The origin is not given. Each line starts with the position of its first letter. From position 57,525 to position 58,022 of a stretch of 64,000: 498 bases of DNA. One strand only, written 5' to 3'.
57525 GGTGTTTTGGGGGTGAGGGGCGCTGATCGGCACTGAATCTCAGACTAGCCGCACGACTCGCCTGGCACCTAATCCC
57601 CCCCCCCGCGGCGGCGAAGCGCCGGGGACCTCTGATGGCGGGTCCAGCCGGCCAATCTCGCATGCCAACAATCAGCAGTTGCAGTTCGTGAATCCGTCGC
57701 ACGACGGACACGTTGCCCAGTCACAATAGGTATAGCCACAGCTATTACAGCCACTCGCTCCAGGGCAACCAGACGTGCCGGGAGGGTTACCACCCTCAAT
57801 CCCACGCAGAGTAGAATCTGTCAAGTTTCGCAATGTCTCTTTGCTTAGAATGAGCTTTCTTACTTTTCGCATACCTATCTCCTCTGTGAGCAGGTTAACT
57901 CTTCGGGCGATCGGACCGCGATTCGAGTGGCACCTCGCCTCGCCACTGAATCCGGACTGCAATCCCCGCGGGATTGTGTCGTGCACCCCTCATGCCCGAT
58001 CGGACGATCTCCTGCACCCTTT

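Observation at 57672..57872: Precursor peptide C with a 10-Cys, Ser/Thr-paired core, a lanthipeptide- or thioether-rich-peptide-like substrate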

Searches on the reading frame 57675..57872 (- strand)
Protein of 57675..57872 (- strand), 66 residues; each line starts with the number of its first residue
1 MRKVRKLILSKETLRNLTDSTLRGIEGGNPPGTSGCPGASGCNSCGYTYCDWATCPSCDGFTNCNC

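Call 3: search_protein_families(library=ncbifam, proteins=[window:57675-57872:-], max_evalue=10)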
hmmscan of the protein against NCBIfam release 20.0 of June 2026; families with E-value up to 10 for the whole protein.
seq(66 aa): 1 family
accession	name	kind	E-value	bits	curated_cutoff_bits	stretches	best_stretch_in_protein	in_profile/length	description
NF038153.1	lant_leader_L1a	domain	3.4e-05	23.9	22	1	1-28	1-32/32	class I lanthipeptide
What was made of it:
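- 57672..57872 (-): Precursor peptide gene (66 aa): leader codons 57789-57872, core codons 57675-57788, stop 57672-57674. NF038153 lant_leader_L1a 23.9 bits against a cut-off of 22 (call 3).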

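Call 4: search_protein_families(library=pfam, proteins=[window:57675-57872:-], max_evalue=10)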
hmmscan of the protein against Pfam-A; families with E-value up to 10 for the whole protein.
seq(66 aa): 0 families

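Call 12: find_homologous_proteins(query=window:57675-57872:-, max_evalue=0.01)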
Query seq(66 aa): no candidate shares three 5-residue words with the query. No homologue found.
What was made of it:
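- Tried and rejected: Word-index protein search with the peptide: no hit (call 12).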

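Call 13: find_encoding_contigs(protein=window:57675-57872:-, flank=10000, max_places=10)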
Protein seq(66 aa) (66 aa): no gene with exactly this product is on record in the collection.

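Call 20: find_related_loci(query=A1, collection=genome_contigs, flank=10000)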
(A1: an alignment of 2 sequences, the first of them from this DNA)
Query A1 (66 aa) in genome_contigs; peptide patterns used: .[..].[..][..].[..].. (x = any residue, [..] = any of these).
95 stretches matched a pattern; 5 encode a relative of the query (tblastn E <= 1e-3); 5 distinct loci.
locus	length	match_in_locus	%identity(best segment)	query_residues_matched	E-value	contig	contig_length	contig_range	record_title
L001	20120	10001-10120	48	2-38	4e-7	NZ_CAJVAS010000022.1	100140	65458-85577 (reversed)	Paenibacillus solanacearum isolate CIP111600, whole genome shotgun sequence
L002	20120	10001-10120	48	2-38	4e-7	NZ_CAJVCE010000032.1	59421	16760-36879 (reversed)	Paenibacillus allorhizosphaerae strain CIP 111802, whole genome shotgun sequence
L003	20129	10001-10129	47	7-56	4e-5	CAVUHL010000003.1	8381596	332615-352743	MAG: uncultured Holophagales bacterium isolate MFD01916.bin.1.17 genome assembly, contig: contig_1998, whole genome shot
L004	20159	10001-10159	38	2-41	7e-5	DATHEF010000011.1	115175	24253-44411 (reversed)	MAG TPA_asm: Thermoanaerobaculia bacterium isolate SMAG_U12414 k141_524996, whole genome shotgun sequence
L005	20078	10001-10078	50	2-27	7e-5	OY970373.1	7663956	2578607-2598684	MAG: uncultured Acidobacteriota bacterium isolate MFD09368.bin.c.1 genome assembly, chromosome: 1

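Call 25: search_protein_families(library=pfam, proteins=[L001:8667-9944:+, L001:10241-13507:+, L001:13636-15861:+, L004:9029-9745:-, L004:10575-11987:+, L004:11984-16204:+, L005:10650-14456:+, L005:7800-9224:-, L005:9287-9892:-, L005:14469-15923:+], max_evalue=0.001)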
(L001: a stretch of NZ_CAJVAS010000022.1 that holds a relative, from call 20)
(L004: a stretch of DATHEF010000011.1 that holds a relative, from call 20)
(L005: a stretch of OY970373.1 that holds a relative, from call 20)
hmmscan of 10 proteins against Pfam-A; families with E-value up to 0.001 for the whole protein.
L001:8667-9944:+ (426 aa): 1 family
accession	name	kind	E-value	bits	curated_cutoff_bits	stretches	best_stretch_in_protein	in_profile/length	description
PF05147.19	LANC_like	-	2.1e-42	145.4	23.2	1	55-421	3-348/350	Lanthionine synthetase C-like protein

L001:10241-13507:+ (1089 aa): 2 families
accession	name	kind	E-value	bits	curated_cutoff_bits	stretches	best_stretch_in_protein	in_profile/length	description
PF04738.18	Lant_dehydr_N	-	1.8e-162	542.3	28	1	68-720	2-647/649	Lantibiotic dehydratase, N terminus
PF14028.11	Lant_dehydr_C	-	1.6e-65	222.2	24.4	1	801-1073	1-255/255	Lantibiotic biosynthesis dehydratase C-term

L001:13636-15861:+ (742 aa): 6 families
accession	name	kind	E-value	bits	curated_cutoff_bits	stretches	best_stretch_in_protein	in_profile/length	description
PF00005.33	ABC_tran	-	3.2e-35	122.1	25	1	524-672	2-137/137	ABC transporter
PF03412.21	Peptidase_C39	-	5.5e-29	101.1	22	1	37-164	3-132/133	Peptidase C39 family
PF00664.28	ABC_membrane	-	1.4e-24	87.7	28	1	192-447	2-260/274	ABC transporter transmembrane region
PF02463.25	SMC_N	-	1e-06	28.8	40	0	566-711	113-210/220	RecF/RecN/SMC N terminal domain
PF13191.12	AAA_16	-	6.1e-05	24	32.6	1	534-675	25-146/167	AAA ATPase domain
PF13401.12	AAA_22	-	0.00061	20.5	27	0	534-589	6-64/130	AAA domain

L004:9029-9745:- (239 aa): 6 families
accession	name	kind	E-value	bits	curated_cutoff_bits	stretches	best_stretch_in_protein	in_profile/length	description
PF00326.27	Peptidase_S9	-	9.8e-11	42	22.6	1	92-151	42-102/213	Prolyl oligopeptidase family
PF12146.15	Hydrolase_4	-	4.1e-08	33.3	27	1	28-150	6-112/239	Serine aminopeptidase, S33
PF01738.24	DLH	-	1.1e-06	28.8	21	1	17-191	6-169/217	Dienelactone hydrolase family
PF12697.13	Abhydrolase_6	-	3.1e-06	28.5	26.3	1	29-226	2-147/217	Alpha/beta hydrolase family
PF00561.26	Abhydrolase_1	-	1.3e-05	25.4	25.8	1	27-151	1-103/245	alpha/beta hydrolase fold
PF12740.14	PETase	-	3e-05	24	28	1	111-234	122-233/263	PET hydrolase-like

L004:10575-11987:+ (471 aa): 0 families

L004:11984-16204:+ (1407 aa): 10 families
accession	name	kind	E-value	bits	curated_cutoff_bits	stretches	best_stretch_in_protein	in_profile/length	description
PF01339.22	CheB_methylest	-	1.4e-56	191.4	24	1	41-216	1-174/174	CheB methylesterase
PF01739.24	CheR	-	1.5e-49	168.6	27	1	308-496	1-190/195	CheR methyltransferase, SAM binding domain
PF02518.31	HATPase_c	-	1.3e-27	96.8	26.4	1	1144-1256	1-110/111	Histidine kinase-, DNA gyrase B-, and HSP90-like ATPase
PF13596.12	PAS_10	-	1.2e-23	84.2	22.1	1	766-870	2-106/106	PAS domain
PF00072.30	Response_reg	-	4.2e-22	78.9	30.2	1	1287-1399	2-110/111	Response regulator receiver domain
PF08448.16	PAS_4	-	2.3e-13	50.8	23.1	1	892-1006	3-109/110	PAS fold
PF03705.20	CheR_N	-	3e-13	49.7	27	1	245-295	3-53/53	CheR methyltransferase, all-alpha domain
PF00512.31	HisKA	-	2.8e-12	46.9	26.9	1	1033-1098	2-66/66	His Kinase A (phospho-acceptor) domain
PF00989.32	PAS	-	1.1e-05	25.8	22.6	0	887-932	4-49/113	PAS fold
PF13426.13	PAS_9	-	4.3e-05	24.2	27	0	895-1004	2-103/103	PAS domain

L005:10650-14456:+ (1269 aa): 3 families
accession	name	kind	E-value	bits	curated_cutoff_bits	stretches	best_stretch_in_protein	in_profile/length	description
PF13385.13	Laminin_G_3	-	4.1e-08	34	27.6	1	1004-1143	15-151/151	Concanavalin A-like lectin/glucanases superfamily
PF00801.26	PKD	-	2.4e-06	27.9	23.5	1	792-827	33-70/80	PKD domain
PF18911.6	PKD_4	-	9.6e-06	26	27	1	792-825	38-71/85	PKD domain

L005:7800-9224:- (475 aa): 2 families
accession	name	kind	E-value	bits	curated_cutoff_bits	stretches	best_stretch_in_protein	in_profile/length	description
PF03050.20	DDE_Tnp_IS66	-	9.6e-38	130.6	23.1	1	165-431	2-283/284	Transposase IS66 family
PF13005.12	zf-IS66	-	2.4e-06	28.3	27.3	1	101-145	1-46/46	zinc-finger binding domain of transposase IS66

L005:9287-9892:- (202 aa): 0 families

L005:14469-15923:+ (485 aa): 2 families
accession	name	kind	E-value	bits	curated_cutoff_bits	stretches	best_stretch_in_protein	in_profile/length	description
PF03062.24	MBOAT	-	5.4e-30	105.3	27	1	166-365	78-299/337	MBOAT, membrane-bound O-acyltransferase family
PF13813.11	MBOAT_2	-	8e-06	26.5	25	1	280-343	2-67/85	Membrane bound O-acyl transferase family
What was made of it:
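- In Paenibacillus loci L001/L002 the family peptide lies between LanC and LanB, followed by a C39-ABC transporter (Pfam, call 25).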

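Call 34: search_protein_representatives(protein=window:57675-57872:-)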
Query: 66 residues. Proteins with E-value up to 0.001 (for the whole library): 24; up to 1e-10: 0; up to 1e-30: 0. The best 24 are listed.
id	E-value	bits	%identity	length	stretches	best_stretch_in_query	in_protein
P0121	1.3e-05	41.0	51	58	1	1-45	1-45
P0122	2.2e-05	40.3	40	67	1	5-66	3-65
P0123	7.5e-05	38.7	45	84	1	5-63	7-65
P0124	8.0e-05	38.6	30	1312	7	18-47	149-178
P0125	1.1e-04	38.1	38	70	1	3-65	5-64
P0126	1.2e-04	38.0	51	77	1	3-57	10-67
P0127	1.4e-04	37.7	53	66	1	3-49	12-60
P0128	2.7e-04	36.9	40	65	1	3-55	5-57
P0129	3.5e-04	36.5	51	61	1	1-49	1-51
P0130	3.9e-04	36.4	48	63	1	3-50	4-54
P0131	4.7e-04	36.1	41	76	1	5-58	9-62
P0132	4.8e-04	36.1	51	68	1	4-63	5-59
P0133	5.0e-04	36.0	39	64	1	2-56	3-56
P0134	5.2e-04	36.0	42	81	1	2-64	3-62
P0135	5.4e-04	35.9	62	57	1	1-38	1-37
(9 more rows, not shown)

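Call 38: find_homologous_proteins(query=A2, max_evalue=1)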
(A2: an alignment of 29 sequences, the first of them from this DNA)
Query A2 (29 sequences) (66 aa, profile of the alignment): 1939 proteins with E <= 1 among 4870 candidates; the best 120 are listed.
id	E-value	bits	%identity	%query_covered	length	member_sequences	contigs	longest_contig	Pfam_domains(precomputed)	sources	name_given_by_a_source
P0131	3.1e-13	67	41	82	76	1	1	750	PF28317.1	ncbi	-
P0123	4.1e-13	67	46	80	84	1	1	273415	-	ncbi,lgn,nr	ncbi:MAG: hypothetical protein HJJLKODD_01498 [Phycisphaerae bacterium]|nr:hypothetical protein [Phy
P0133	4.6e-12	63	38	83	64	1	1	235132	-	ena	-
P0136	5.1e-12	63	44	76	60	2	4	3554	-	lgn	-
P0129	8.7e-12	63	51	67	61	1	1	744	-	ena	-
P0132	9.5e-12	62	47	92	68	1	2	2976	PF28317.1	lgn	-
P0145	3.9e-11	60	59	41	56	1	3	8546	PF28317.1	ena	-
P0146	5.3e-11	60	40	86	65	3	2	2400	-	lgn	-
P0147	7.7e-11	60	32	56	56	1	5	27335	-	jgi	jgi:hypothetical protein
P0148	9.2e-11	59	43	59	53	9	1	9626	PF28317.1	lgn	-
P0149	1.0e-10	59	48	41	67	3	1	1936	-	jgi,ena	-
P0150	1.1e-10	59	45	85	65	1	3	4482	PF28317.1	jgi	jgi:hypothetical protein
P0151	1.8e-10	58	49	65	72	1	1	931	-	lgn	-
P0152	1.8e-10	58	45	71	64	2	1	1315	-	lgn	-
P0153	2.0e-10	58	44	94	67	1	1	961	PF28317.1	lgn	-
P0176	6.7e-10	57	54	41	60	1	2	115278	-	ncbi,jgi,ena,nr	ncbi:MAG TPA: hypothetical protein VLB76_03715 [Thermoanaerobaculia bacterium]|nr:hypothetical prote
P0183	8.3e-10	56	46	70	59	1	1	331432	-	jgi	jgi:hypothetical protein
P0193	1.2e-9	56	42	98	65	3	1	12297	-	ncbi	ncbi:MAG: class I lanthipeptide [Thermoanaerobaculia bacterium]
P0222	2.7e-9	55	58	36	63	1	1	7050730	-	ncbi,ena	-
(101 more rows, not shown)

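Call 39: find_encoding_contigs(protein=P0193, flank=10000, max_places=3)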
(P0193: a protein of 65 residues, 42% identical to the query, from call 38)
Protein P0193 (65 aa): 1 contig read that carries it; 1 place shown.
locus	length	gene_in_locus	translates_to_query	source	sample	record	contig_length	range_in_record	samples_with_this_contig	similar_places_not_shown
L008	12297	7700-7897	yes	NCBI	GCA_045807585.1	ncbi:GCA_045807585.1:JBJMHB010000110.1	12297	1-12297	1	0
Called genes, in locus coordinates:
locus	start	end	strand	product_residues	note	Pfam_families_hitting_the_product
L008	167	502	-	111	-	-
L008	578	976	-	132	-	-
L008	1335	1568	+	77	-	PF10944:DUF2630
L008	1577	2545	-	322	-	PF05137:PilN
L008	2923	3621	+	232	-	PF13529:Peptidase_C39_2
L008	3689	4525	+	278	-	-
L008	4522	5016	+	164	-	PF03544:TonB_C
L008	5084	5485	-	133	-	PF13946:DUF4214 (faint)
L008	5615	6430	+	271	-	-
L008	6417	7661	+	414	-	-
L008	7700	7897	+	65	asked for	-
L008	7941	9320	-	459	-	PF01637:ATPase_2, PF13173:AAA_14 (faint), PF03008:DUF234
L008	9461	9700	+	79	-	PF11455:MazE-like (faint)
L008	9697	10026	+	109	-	PF02452:PemK_toxin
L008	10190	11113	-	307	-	-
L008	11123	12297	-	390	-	PF12146:Hydrolase_4 (faint), PF00583:Acetyltransf_1 (weak), PF13508:Acetyltransf_7 (weak)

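Call 40: find_encoding_contigs(protein=P0176, flank=10000, max_places=3)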
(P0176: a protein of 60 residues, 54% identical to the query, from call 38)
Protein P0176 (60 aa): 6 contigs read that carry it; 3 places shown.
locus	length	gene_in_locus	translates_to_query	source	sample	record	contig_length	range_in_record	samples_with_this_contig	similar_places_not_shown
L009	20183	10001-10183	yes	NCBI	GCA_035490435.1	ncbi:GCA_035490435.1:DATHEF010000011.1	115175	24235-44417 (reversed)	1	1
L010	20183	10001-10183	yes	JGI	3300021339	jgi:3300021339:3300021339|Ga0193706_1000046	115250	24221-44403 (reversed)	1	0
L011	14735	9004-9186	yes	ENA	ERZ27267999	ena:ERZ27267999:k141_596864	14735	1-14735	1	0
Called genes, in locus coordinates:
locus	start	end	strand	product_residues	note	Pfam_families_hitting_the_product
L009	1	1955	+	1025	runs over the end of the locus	PF00873:ACR_tran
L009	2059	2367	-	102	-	-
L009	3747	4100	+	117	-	-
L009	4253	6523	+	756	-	PF00884:Sulfatase, PF01663:Phosphodiest, PF16347:SGSH_C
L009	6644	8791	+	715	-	-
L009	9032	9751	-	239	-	PF01738:DLH (weak), PF00561:Abhydrolase_1 (faint), PF12146:Hydrolase_4 (weak), PF12697:Abhydrolase_6 (weak), PF00326:Peptidase_S9 (faint)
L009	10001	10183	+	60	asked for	-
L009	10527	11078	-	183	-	-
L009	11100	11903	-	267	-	PF13365:Trypsin_2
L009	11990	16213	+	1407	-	PF01339:CheB_methylest, PF03705:CheR_N, PF01739:CheR, PF13596:PAS_10, PF08448:PAS_4 (weak), PF00512:HisKA, PF02518:HATPase_c, PF00072:Response_reg, +1 more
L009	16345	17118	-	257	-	PF00106:adh_short, PF23441:SDR (faint), PF01370:Epimerase (weak), PF08659:KR, PF13460:NAD_binding_10 (weak), PF13561:adh_short_C2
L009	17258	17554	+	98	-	PF02604:PhdYeFM_antitox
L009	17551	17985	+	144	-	-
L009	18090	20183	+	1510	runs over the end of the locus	PF00580:UvrD-helicase (faint), PF13086:AAA_11, PF13245:AAA_19 (weak), PF13604:AAA_30, PF13086:AAA_11 (weak), PF13087:AAA_12, PF04480:DUF559, PF18741:MTES_1575, +2 more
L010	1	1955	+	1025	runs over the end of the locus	PF00873:ACR_tran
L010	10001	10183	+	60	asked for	-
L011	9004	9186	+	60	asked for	-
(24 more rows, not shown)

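Call 41: search_protein_families(library=pfam, alignment_id=A2, max_evalue=0.1)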
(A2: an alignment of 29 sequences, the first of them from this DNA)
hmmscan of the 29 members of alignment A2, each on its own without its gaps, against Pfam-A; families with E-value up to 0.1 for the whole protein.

A. member 1, seq(66 aa): 0 families

B. families by the number of members that match (of 29 scanned): 2 families
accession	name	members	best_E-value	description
PF25261.1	zf-CCCH_PARP12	1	0.021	PARP12-like CCCH zinc finger tandem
PF15844.10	TMCCDC2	1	0.069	Transmembrane and coiled-coil domain-containing protein 2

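Call 42: search_protein_families(library=ncbifam, alignment_id=A2, max_evalue=0.1)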
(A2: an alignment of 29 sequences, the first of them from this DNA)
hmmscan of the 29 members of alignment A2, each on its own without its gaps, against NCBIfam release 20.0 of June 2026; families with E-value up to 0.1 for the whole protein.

A. member 1, seq(66 aa): 1 family
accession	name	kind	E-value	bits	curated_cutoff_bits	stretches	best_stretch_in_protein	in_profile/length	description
NF038153.1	lant_leader_L1a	domain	3.4e-05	23.9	22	1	1-28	1-32/32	class I lanthipeptide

B. families by the number of members that match (of 29 scanned): 10 families
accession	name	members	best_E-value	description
NF038153.1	lant_leader_L1a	28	8.6e-12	class I lanthipeptide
TIGR04149.1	GG_sam_targ_CFB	11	2.9e-06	TIGR04149 family rSAM-modified RiPP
NF038158.1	lant_leader_L1b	9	1.9e-05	class I lanthipeptide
NF046113.1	BLP_Lacticasei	1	0.011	bacteriocin-like peptide, LSEI_2386 family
NF033772.1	pheromone_VP1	1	0.016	peptide pheromone VP1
NF050166.1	Cu_RiPP_BufA2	1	0.018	BufA2 family periplasmic bufferin-type metallophore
TIGR03942.1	sulfatase_rSAM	1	0.051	anaerobic sulfatase maturase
TIGR03949.1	bact_IIb_cerein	1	0.063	class IIb bacteriocin, lactobin A/cerein 7B family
TIGR03793.1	leader_NHLP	1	0.096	NHLP leader peptide family RiPP precursor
NF001423.0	PRK00299.1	1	0.097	sulfurtransferase TusA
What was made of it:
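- NF038153 is above its curated cut-off (call 3), and 28 of 29 aligned relatives hit the same model (call 42). 11 of 29 relatives also touch TIGR04149, the rSAM-modified Gly-Gly RiPP leader model (call 42).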

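Call 48: find_encoding_contigs(protein=P0183, flank=10000, max_places=2)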
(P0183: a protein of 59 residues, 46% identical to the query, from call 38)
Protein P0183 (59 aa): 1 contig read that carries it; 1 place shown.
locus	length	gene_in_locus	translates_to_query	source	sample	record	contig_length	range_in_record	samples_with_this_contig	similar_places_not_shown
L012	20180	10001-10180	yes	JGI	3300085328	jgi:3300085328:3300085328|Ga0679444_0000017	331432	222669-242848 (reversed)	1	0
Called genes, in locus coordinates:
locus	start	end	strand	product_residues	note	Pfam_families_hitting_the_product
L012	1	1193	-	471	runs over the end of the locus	PF16491:Peptidase_M48_N, PF01435:Peptidase_M48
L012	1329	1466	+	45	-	-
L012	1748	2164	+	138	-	-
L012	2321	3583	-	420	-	PF05147:LANC_like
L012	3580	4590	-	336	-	PF17914:HopA1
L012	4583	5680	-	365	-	PF01636:APH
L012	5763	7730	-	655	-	-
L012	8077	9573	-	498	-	PF00486:Trans_reg_C, PF13424:TPR_12 (faint), PF00515:TPR_1 (faint), PF07719:TPR_2 (faint), PF13181:TPR_8 (faint), PF13414:TPR_11 (faint), PF13431:TPR_17 (faint), PF13432:TPR_16 (weak), +2 more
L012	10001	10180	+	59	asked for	-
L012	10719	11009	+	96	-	PF21716:dnstrm_HI1420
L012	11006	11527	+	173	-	PF00271:Helicase_C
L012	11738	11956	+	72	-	-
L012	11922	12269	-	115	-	PF18480:DUF5615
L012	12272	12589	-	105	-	PF04255:DUF433 (weak)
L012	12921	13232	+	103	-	-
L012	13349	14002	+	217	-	-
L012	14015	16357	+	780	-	PF13088:BNR_2 (faint), PF07610:DUF1573 (faint), PF12371:TMEM131_like_N (faint), PF15780:ASH (faint), PF22073:Cep192_D4 (faint), PF22544:HYDIN_VesB_CFA65-like_Ig (weak)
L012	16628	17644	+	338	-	PF00589:Phage_integrase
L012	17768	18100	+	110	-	-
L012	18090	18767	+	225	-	PF20582:UPF0758_N (weak), PF04002:RadC, PF14464:Prok-JAB (weak)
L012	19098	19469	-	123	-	-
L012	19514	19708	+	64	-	-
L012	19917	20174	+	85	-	PF02697:VAPB_antitox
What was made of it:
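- Closest known: Class V lanthipeptide machinery. Same: A relative with the same leader type (L012) lies beside an APH-like kinase, a HopA1-like protein and a LanC-like protein (call 48).
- L012 shows the same leader type beside an APH-like kinase, a HopA1-like lyase and a LanC-like protein (call 48).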

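Call 49: find_encoding_contigs(protein=P0222, flank=10000, max_places=2)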
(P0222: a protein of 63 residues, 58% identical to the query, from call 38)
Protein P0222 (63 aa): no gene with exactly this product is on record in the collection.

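Call 54: find_related_loci(query=A3, collection=metagenome_contigs, flank=10000)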
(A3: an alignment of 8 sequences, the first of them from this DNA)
Query A3 (66 aa) in metagenome_contigs; peptide patterns used: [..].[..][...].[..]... (x = any residue, [..] = any of these).
600 stretches matched a pattern (row limit reached: there are more); 113 encode a relative of the query (tblastn E <= 1e-3); the best 80 are kept; 80 distinct loci.
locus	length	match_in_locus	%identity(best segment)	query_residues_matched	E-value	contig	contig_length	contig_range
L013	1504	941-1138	46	2-64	1e-10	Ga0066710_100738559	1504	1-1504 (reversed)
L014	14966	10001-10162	46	2-55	5e-9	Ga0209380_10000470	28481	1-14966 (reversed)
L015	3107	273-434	46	2-55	5e-9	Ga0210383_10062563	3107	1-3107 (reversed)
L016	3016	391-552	48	2-55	1e-8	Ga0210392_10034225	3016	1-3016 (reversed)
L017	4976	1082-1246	45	5-57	2e-8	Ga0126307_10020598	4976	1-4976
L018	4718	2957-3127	40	5-66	3e-8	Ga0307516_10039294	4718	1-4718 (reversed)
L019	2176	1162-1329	46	4-52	8e-8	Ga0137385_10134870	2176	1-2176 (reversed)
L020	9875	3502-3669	46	4-52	8e-8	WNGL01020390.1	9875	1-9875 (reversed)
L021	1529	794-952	45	5-55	8e-8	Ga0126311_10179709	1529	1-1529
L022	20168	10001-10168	46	4-52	8e-8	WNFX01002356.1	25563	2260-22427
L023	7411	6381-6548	46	4-52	8e-8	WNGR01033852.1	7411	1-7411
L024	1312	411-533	53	2-44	1e-7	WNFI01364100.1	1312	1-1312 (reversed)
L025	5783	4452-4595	52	5-45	2e-7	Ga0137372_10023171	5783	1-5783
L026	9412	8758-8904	47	5-57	2e-7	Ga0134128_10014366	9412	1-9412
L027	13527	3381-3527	47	5-57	2e-7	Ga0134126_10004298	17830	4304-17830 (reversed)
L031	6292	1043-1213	43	7-59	5e-7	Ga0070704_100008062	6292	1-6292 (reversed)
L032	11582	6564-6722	44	5-56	7e-7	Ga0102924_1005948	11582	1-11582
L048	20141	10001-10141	43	2-47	9e-6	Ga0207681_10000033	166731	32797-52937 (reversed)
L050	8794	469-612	43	5-57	1e-5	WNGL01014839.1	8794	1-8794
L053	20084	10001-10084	54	3-30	2e-5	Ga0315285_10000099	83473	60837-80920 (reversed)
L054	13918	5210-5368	42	4-58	2e-5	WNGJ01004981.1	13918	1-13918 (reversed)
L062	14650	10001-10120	50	5-40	2e-5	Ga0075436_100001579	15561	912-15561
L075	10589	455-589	50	3-48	3e-5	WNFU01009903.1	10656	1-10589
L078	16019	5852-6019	45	2-57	3e-5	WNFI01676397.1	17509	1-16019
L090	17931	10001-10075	60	5-29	6e-5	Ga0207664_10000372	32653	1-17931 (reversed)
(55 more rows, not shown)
